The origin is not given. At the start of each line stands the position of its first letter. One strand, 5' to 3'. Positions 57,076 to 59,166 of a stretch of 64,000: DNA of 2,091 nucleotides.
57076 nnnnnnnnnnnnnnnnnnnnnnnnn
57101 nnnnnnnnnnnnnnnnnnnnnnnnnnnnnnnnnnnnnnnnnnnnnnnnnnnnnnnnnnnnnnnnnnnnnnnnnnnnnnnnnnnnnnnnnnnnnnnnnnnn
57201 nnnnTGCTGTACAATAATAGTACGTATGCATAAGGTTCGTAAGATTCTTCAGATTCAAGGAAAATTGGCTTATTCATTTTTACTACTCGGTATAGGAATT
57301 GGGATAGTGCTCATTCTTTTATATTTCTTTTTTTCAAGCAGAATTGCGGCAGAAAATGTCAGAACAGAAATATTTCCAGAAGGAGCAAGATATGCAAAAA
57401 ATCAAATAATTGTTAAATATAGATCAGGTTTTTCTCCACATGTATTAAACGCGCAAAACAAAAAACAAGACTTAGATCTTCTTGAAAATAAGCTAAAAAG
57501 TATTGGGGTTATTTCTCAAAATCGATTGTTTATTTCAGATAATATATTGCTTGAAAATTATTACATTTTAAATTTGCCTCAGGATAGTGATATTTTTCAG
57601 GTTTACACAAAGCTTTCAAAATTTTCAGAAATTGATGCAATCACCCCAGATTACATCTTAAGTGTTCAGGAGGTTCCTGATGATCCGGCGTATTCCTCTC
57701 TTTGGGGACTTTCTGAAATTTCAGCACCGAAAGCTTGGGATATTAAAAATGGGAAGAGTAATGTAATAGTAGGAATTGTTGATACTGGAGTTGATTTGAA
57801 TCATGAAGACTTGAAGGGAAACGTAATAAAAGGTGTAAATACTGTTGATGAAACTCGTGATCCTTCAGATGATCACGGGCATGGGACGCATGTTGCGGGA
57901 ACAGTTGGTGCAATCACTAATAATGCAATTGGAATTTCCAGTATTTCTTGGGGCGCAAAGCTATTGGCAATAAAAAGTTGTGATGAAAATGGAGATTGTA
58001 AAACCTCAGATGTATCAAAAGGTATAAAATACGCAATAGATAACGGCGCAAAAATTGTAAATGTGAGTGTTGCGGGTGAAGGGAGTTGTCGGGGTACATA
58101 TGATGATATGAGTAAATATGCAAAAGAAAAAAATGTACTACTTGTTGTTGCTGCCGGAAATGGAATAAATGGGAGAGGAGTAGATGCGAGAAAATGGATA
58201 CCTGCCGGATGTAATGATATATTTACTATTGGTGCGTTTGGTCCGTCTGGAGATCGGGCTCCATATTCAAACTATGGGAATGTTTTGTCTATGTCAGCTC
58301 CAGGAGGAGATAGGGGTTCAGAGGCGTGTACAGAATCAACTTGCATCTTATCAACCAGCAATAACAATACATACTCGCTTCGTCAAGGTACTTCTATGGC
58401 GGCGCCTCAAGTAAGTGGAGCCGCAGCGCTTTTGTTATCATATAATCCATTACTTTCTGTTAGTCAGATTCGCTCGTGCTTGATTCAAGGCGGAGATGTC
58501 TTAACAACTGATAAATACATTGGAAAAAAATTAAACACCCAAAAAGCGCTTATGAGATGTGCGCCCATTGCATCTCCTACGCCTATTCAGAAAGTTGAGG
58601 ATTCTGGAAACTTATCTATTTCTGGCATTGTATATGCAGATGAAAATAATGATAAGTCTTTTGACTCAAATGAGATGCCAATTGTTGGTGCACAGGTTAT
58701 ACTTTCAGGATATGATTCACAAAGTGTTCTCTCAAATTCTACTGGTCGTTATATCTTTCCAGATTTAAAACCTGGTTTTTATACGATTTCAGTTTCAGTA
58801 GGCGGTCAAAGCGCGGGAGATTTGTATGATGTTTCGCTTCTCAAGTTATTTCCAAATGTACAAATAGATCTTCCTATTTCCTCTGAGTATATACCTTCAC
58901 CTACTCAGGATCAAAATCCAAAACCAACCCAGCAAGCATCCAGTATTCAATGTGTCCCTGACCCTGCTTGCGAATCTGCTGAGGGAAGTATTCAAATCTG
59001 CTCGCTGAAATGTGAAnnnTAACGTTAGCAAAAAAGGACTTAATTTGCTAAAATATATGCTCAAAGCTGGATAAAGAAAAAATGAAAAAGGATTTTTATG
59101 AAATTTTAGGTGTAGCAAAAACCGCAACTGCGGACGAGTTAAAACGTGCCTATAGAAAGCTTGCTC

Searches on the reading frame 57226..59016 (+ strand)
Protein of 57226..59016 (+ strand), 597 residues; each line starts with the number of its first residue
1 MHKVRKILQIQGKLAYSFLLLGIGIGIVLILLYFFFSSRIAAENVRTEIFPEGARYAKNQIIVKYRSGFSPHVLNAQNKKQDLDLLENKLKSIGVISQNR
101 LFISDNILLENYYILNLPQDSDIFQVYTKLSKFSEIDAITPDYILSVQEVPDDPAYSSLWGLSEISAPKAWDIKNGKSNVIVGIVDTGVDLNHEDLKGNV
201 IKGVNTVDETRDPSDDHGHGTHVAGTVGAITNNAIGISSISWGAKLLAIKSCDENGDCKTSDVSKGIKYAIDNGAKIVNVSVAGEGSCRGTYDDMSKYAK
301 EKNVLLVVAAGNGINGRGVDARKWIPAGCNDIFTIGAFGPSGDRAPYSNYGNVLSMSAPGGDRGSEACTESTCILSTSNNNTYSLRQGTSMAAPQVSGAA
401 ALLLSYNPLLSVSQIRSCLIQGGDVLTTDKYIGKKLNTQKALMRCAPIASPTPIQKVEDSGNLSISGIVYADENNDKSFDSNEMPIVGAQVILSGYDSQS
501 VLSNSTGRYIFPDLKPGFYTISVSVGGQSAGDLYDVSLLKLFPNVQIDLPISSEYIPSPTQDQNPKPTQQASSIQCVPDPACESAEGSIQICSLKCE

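Call 9: search_protein_families(library=pfam, proteins=[window:57226-59016:+], max_evalue=0.001)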
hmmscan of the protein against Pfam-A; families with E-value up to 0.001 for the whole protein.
window:57226-59016:+ (597 aa): 3 families
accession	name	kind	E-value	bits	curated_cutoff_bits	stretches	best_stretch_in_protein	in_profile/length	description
PF00082.27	Peptidase_S8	-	5e-55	187.3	21.8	1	178-421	2-271/288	Subtilase family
PF13620.12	CarboxypepD_reg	-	3.1e-07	31.1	32.3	1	480-529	8-60/82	Carboxypeptidase regulatory-like domain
PF17210.9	SdrD_B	-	5.2e-07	30.3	29.7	1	465-525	3-66/112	SdrD B-like domain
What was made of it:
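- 57226..59019 (+): Membrane-anchored S8 (subtilisin/mycosin-like) protease; frequent neighbour. Pfam Peptidase_S8 (call 9).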

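Call 53: search_protein_families(library=ncbifam, proteins=[window:57226-59016:+], max_evalue=0.00001)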
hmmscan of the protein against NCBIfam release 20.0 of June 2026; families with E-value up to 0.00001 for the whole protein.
window:57226-59016:+ (597 aa): 6 families
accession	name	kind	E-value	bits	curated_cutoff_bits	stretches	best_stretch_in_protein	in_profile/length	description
TIGR03921.1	T7SS_mycosin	equivalog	4.8e-44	150.9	278.75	1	167-424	3-264/353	type VII secretion-associated serine protease mycosin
NF033595.1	denti_PrtP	equivalog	3.9e-29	101.7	300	2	278-424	342-479/606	dentilisin complex serine proteinase subunit PrtP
TIGR03895.1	protease_PatA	subfamily_domain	2.5e-15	56.2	421.05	1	219-407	1-180/606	PatA/PatG family cyanobactin maturation protease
NF042956.1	IteS_antiphage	equivalog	2.8e-11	42.4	900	1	177-315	254-396/747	S8 family anti-phage peptidase IteS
NF051851.1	AtpSerPepEprS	equivalog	5.3e-09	34.7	1700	0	156-247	45-145/988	autotransporter serine peptidase EprS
NF049966.1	QH_SP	equivalog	2.4e-08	33.6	165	1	182-310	2-122/219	subtilisin-like serine protease QhpE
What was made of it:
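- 57226..59019 (+): Best NCBIfam match is T7SS mycosin, 151 bits, below its cut-off (call 53).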
